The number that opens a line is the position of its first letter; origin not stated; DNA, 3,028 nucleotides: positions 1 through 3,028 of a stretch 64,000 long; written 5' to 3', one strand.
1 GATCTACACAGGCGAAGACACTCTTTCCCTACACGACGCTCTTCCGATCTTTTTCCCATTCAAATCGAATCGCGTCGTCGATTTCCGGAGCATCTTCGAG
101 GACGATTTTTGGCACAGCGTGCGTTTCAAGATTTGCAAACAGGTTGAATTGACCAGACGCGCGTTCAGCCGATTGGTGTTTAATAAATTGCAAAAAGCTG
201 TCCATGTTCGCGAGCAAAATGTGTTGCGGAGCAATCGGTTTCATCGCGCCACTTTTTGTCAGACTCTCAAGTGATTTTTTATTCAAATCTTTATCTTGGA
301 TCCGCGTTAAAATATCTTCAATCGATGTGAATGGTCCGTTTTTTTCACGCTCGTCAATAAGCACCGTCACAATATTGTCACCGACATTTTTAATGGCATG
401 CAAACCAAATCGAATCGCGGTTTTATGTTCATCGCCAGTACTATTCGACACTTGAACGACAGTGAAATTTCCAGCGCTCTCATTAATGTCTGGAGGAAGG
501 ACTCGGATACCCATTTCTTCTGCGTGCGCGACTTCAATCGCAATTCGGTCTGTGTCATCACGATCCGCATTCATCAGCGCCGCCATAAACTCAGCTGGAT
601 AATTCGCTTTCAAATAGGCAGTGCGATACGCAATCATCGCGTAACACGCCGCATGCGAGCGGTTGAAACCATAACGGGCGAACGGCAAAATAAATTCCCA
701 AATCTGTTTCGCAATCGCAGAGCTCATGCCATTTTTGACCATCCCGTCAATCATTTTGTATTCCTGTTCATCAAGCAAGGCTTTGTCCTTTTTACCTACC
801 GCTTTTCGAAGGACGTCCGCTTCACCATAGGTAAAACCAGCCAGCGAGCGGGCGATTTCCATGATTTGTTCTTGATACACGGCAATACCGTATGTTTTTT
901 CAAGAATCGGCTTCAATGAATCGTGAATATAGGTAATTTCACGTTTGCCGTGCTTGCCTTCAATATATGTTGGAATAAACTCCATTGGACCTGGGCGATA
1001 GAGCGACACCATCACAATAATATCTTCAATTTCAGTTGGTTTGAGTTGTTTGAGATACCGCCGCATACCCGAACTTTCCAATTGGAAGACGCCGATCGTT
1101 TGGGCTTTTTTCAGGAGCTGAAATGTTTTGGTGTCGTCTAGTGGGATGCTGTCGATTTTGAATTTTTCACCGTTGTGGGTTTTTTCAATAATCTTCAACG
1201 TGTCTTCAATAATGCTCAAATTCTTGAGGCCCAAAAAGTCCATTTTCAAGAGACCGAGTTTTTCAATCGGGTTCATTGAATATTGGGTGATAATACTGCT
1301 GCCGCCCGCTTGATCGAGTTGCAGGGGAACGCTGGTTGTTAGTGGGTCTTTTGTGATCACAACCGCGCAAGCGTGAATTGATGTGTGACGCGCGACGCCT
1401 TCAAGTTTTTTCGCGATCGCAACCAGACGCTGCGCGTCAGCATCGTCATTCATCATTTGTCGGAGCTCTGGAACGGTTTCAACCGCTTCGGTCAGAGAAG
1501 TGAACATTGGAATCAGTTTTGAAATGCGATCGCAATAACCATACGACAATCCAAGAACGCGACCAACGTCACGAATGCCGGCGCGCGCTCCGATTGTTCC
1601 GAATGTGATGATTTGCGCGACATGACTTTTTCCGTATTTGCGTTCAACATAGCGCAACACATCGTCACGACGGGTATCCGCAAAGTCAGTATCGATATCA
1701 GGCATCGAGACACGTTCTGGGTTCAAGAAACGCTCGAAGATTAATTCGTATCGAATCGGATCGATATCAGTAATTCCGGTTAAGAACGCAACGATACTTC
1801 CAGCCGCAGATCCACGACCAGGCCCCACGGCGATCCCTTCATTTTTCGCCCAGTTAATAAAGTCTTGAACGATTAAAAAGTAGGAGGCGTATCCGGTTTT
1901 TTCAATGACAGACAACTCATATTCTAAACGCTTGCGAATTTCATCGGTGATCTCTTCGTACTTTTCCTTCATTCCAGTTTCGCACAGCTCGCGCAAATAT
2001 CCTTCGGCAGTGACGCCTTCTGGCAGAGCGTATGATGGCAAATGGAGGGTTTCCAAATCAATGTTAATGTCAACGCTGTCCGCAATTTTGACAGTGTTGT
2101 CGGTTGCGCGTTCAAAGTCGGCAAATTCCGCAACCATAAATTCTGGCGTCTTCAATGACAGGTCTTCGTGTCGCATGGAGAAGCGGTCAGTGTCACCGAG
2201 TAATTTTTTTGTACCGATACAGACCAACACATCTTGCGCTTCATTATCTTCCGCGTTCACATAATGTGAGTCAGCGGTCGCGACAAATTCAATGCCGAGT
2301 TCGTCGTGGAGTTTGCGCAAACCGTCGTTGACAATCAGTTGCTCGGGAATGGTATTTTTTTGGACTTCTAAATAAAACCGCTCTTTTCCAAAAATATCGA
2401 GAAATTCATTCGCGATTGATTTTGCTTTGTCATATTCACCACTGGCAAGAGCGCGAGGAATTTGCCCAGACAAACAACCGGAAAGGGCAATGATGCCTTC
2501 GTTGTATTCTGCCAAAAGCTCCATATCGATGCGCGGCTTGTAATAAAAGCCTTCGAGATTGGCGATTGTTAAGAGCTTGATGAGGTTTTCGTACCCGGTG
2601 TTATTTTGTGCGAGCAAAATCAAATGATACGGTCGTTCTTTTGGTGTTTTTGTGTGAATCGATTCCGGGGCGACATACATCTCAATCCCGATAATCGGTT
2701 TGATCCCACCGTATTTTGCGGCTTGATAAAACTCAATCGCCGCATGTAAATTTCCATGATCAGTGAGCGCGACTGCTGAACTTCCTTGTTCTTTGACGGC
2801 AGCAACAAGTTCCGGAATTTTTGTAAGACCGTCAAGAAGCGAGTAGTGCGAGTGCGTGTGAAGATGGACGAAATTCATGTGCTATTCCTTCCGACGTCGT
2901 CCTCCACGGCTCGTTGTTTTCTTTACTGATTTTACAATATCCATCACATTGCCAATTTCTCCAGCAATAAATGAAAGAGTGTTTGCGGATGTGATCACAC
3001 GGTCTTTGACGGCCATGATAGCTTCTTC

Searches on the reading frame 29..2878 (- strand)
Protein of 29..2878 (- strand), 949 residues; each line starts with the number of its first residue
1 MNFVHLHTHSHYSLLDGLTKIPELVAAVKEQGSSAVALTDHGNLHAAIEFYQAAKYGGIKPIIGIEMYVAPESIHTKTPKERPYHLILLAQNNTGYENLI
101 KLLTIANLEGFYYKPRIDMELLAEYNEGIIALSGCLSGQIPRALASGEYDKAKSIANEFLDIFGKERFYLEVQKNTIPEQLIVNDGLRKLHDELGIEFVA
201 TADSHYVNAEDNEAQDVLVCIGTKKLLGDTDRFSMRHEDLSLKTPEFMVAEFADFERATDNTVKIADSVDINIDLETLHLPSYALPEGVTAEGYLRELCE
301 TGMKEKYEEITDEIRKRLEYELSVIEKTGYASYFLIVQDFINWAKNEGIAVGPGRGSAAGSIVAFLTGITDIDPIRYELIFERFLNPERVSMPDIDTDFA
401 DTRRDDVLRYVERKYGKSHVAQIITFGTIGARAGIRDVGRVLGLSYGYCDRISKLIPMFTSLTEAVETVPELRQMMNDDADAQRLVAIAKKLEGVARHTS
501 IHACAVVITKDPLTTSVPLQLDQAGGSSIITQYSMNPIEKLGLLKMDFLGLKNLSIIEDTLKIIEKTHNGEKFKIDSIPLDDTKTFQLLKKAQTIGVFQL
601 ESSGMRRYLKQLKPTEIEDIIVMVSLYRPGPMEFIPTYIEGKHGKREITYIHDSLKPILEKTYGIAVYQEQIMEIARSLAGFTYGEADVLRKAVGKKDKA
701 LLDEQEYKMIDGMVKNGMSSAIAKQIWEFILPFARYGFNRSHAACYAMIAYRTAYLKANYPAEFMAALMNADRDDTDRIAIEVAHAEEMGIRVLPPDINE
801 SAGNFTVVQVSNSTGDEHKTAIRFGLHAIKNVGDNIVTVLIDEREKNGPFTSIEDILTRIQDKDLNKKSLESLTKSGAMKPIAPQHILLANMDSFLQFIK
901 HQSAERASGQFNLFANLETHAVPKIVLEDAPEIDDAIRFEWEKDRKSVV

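Call 57: search_protein_families(library=pfam, proteins=[window:29-2878:-], max_evalue=0.001)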
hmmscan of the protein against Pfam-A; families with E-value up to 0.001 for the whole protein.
window:29-2878:- (949 aa): 4 families
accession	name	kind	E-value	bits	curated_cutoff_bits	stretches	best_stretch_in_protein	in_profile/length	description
PF07733.18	DNA_pol3_alpha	-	9.5e-103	343.8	23.9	1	294-550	2-260/260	Bacterial DNA polymerase III alpha NTPase domain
PF17657.6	DNA_pol3_finger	-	1.7e-63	213.3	22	1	553-717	1-166/166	Bacterial DNA polymerase III alpha subunit finger domain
PF02811.25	PHP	-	6.1e-60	202.7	26.4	1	5-174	1-163/164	PHP domain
PF14579.12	HHH_6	-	1.8e-25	89.4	25.6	1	790-882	1-83/90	Helix-hairpin-helix motif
